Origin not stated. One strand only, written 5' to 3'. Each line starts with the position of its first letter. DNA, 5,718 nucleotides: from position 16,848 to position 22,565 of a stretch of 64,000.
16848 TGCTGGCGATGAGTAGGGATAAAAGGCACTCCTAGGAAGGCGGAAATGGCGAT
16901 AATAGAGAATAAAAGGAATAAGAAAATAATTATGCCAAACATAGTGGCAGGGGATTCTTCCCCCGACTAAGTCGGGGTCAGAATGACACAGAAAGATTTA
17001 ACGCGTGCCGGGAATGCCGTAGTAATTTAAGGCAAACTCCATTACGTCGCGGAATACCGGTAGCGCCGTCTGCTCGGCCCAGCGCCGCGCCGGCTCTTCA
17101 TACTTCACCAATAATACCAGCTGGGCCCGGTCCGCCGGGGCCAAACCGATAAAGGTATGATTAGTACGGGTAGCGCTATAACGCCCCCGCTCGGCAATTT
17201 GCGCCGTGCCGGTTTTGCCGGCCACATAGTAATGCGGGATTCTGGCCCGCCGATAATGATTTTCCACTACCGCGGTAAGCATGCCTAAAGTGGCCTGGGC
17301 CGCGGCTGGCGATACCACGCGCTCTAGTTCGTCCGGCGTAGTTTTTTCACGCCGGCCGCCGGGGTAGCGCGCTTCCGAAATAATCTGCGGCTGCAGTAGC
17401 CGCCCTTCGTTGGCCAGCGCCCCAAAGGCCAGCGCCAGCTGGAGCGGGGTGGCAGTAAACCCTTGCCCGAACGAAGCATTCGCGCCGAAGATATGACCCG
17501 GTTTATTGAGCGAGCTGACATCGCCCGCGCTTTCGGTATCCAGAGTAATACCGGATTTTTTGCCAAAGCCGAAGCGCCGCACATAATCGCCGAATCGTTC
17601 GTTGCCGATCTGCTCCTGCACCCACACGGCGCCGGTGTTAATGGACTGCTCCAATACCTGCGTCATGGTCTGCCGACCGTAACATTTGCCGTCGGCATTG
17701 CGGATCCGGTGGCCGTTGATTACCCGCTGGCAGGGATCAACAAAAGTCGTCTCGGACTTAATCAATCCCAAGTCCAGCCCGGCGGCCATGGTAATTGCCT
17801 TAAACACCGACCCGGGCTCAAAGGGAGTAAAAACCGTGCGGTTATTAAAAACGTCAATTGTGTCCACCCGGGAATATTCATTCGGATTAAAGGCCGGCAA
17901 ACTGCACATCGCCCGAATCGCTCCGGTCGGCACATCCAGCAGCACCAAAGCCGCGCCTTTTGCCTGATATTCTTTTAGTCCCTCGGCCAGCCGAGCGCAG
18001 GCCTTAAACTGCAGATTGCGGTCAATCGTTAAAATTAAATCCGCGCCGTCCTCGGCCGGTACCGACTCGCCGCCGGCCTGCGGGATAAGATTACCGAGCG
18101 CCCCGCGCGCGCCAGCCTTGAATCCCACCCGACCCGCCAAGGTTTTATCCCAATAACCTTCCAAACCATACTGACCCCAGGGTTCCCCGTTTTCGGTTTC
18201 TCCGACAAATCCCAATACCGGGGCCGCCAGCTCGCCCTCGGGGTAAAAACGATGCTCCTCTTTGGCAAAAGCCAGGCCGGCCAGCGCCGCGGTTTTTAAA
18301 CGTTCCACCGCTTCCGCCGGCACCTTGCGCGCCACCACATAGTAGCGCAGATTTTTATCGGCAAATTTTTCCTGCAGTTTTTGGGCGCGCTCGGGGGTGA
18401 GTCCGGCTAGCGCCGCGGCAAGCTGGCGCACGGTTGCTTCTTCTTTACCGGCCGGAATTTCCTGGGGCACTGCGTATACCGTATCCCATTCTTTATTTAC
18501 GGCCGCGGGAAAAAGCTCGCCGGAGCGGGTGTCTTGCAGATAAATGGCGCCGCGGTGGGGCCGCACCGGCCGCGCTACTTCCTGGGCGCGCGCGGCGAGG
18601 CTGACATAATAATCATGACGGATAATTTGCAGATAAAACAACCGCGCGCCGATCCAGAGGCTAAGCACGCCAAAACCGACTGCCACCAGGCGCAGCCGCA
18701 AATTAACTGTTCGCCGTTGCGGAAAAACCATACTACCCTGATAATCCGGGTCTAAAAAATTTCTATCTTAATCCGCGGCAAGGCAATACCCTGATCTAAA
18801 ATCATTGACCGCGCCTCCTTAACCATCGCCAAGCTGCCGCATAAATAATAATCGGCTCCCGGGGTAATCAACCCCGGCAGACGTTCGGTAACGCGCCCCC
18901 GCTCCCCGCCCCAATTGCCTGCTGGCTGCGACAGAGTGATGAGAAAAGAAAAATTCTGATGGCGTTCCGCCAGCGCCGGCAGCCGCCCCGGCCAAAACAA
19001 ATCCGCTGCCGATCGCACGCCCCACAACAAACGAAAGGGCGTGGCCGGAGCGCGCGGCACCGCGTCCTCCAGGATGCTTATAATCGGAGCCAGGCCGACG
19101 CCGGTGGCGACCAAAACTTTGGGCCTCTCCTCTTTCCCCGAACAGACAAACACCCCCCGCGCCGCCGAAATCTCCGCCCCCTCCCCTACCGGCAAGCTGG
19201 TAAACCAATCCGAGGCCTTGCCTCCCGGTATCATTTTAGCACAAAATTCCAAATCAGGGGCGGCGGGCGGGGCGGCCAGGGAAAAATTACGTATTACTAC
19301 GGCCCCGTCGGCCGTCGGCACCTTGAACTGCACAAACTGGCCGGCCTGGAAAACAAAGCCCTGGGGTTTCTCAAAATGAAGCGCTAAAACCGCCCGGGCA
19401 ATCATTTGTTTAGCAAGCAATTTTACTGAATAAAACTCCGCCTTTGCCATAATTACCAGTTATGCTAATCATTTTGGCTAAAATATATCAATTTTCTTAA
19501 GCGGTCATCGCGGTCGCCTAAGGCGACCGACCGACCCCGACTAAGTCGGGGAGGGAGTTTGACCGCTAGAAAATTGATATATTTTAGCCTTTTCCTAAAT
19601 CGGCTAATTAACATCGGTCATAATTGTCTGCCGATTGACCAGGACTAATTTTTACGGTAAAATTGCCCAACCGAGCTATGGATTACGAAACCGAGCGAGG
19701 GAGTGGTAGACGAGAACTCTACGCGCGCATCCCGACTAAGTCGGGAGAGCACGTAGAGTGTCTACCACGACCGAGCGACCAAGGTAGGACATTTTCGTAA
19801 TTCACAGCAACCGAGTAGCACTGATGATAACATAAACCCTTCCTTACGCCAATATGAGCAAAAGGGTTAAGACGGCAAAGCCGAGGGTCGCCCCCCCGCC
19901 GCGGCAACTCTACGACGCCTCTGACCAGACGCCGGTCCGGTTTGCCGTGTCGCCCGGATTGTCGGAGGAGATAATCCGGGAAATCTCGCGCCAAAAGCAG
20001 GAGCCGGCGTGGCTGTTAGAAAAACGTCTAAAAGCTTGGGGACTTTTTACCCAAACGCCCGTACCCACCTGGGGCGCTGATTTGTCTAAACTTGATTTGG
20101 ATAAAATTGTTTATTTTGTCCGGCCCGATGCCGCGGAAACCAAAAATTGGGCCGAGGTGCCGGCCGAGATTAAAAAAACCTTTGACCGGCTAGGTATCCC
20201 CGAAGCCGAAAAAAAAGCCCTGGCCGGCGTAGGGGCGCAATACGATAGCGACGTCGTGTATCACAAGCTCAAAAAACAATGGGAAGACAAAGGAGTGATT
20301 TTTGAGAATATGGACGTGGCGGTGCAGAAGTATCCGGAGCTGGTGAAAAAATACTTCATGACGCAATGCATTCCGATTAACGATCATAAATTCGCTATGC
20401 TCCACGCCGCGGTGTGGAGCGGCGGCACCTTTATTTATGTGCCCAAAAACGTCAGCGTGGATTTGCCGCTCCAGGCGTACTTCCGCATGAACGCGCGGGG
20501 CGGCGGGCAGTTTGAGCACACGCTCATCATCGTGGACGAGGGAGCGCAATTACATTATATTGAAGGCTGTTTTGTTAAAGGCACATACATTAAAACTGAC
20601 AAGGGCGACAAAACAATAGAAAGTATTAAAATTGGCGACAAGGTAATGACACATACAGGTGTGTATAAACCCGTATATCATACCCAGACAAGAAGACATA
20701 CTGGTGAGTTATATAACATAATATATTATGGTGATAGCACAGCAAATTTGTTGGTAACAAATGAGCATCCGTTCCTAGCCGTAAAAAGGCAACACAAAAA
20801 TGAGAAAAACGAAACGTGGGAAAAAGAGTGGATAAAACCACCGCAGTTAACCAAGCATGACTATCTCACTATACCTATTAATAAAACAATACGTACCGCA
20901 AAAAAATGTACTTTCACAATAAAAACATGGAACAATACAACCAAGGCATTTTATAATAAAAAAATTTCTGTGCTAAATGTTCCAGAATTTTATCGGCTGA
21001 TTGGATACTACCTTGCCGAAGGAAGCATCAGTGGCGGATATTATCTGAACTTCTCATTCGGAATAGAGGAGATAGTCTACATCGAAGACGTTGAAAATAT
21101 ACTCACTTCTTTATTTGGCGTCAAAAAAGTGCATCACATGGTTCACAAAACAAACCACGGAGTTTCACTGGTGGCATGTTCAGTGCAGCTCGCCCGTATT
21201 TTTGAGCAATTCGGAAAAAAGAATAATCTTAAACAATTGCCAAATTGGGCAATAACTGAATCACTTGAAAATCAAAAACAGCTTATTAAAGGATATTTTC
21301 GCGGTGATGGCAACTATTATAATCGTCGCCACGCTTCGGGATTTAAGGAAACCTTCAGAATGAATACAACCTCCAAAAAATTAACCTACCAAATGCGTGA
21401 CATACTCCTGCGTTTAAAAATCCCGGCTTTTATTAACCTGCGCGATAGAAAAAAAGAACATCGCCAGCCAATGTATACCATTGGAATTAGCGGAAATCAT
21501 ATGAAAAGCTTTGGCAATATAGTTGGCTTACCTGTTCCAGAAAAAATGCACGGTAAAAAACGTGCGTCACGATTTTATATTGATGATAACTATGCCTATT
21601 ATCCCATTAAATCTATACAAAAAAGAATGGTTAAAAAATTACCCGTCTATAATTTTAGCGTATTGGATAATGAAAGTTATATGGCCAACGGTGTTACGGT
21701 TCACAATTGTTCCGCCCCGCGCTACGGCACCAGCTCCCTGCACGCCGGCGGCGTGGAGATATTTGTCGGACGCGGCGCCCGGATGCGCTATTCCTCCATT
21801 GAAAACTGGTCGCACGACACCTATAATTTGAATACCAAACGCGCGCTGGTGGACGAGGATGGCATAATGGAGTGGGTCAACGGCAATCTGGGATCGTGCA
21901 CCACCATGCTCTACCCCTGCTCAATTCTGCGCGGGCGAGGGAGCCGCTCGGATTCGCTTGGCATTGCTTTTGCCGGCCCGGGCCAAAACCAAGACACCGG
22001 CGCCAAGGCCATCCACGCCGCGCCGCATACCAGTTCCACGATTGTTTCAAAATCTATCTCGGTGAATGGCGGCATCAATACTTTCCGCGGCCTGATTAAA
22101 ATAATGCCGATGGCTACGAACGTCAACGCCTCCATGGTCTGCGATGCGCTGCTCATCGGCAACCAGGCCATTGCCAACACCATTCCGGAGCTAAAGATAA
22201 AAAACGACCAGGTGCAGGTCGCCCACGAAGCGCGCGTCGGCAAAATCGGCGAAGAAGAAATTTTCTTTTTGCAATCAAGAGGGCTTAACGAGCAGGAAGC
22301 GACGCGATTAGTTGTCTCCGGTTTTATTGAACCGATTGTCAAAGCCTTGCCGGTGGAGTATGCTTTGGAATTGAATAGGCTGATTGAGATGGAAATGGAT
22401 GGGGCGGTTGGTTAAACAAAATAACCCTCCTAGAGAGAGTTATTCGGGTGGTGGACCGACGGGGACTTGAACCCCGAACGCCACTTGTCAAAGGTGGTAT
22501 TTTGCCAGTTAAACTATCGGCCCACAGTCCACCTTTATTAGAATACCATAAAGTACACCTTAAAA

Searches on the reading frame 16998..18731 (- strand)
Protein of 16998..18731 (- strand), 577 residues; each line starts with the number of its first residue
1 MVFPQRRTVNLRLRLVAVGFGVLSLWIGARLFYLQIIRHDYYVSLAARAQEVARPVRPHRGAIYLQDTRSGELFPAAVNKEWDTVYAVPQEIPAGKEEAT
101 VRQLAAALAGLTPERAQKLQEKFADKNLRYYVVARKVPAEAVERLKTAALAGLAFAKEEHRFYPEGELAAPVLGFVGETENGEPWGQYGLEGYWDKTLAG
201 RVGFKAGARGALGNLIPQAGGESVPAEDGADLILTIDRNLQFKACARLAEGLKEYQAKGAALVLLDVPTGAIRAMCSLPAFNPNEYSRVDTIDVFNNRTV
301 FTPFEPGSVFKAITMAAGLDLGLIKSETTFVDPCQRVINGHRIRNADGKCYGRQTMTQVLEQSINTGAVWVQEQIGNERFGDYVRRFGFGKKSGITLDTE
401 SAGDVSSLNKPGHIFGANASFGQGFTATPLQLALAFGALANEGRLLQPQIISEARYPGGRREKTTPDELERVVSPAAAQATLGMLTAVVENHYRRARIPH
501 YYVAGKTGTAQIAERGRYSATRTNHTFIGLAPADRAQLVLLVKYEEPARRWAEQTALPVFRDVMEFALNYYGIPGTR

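Call 18: search_protein_families(library=pfam, proteins=[window:16998-18731:-], max_evalue=0.001)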
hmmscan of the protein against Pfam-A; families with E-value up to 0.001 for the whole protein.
window:16998-18731:- (577 aa): 2 families
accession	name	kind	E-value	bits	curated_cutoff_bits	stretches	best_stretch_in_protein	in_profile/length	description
PF00905.27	Transpeptidase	-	4e-64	217.1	22.1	1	261-565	2-299/299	Penicillin binding protein transpeptidase domain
PF03717.20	PBP_dimer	-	1.3e-15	58.8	24.4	1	57-217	3-177/180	Penicillin-binding Protein dimerisation domain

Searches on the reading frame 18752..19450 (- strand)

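Call 50: search_protein_families(library=pfam, proteins=[window:18752-19450:-], max_evalue=0.01)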
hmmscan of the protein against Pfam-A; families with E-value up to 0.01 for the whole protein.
window:18752-19450:- (232 aa): 3 families
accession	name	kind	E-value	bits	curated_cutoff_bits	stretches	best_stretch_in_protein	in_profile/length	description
PF00175.26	NAD_binding_1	-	1.4e-16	61.6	22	1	113-214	1-108/109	Oxidoreductase NAD-binding domain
PF00970.30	FAD_binding_6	-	9.2e-08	32.8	21.1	1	9-101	2-97/99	Oxidoreductase FAD-binding domain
PF08030.17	NAD_binding_6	-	0.0046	17.5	22.2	0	112-160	5-59/156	Ferric reductase NAD binding domain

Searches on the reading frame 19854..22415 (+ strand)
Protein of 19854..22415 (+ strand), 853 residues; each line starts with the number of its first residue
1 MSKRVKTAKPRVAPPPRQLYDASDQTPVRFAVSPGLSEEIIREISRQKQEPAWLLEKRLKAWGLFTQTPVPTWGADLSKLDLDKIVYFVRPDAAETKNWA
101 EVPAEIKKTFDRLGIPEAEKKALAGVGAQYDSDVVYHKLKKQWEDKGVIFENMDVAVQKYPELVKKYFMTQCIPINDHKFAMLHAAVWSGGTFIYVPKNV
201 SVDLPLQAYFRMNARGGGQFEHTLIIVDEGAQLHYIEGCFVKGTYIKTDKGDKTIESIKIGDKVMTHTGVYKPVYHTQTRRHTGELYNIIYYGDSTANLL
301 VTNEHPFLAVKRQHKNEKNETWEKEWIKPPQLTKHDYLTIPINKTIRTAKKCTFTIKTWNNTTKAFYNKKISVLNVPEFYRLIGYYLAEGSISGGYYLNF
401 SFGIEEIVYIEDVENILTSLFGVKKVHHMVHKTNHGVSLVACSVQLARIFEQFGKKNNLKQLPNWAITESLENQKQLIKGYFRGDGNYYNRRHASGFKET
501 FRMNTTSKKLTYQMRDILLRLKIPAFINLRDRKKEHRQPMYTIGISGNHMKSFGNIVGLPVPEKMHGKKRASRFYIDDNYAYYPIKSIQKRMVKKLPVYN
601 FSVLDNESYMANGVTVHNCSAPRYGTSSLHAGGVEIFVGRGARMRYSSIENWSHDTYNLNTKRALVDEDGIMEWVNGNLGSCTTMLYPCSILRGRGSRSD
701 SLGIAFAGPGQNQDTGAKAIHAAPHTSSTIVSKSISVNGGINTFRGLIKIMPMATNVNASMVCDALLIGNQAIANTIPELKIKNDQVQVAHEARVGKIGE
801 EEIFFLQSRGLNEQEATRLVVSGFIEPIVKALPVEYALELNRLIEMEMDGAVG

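Call 18: search_protein_families(library=pfam, proteins=[window:19854-22415:+], max_evalue=0.001)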
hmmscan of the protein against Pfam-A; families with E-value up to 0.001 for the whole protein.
window:19854-22415:+ (853 aa): 7 families
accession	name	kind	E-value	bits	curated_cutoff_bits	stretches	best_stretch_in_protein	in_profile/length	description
PF01458.23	SUFBD_core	-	1.5e-74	250.8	27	1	616-824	27-232/232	SUF system FeS cluster assembly, SufBD core domain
PF14528.11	LAGLIDADG_3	-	1.7e-09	38.3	22.5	1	476-558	5-82/82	LAGLIDADG-like domain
PF19295.5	SufBD_N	-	7.7e-09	35.9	23.5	1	133-207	97-171/172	SufBD protein N-terminal region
PF13403.11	Hint_2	-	9.5e-09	36.2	28.4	1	239-282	2-45/147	Hint domain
PF14890.11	Intein_splicing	-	4.2e-05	23.9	35.8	1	269-618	37-155/155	Intein splicing domain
PF05203.21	Hom_end_hint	-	0.00027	21.4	32.1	1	239-306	1-74/228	Hom_end-associated Hint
PF07591.16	PT-HINT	-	0.00092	19.9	27.7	0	246-309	2-71/137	Pretoxin HINT domain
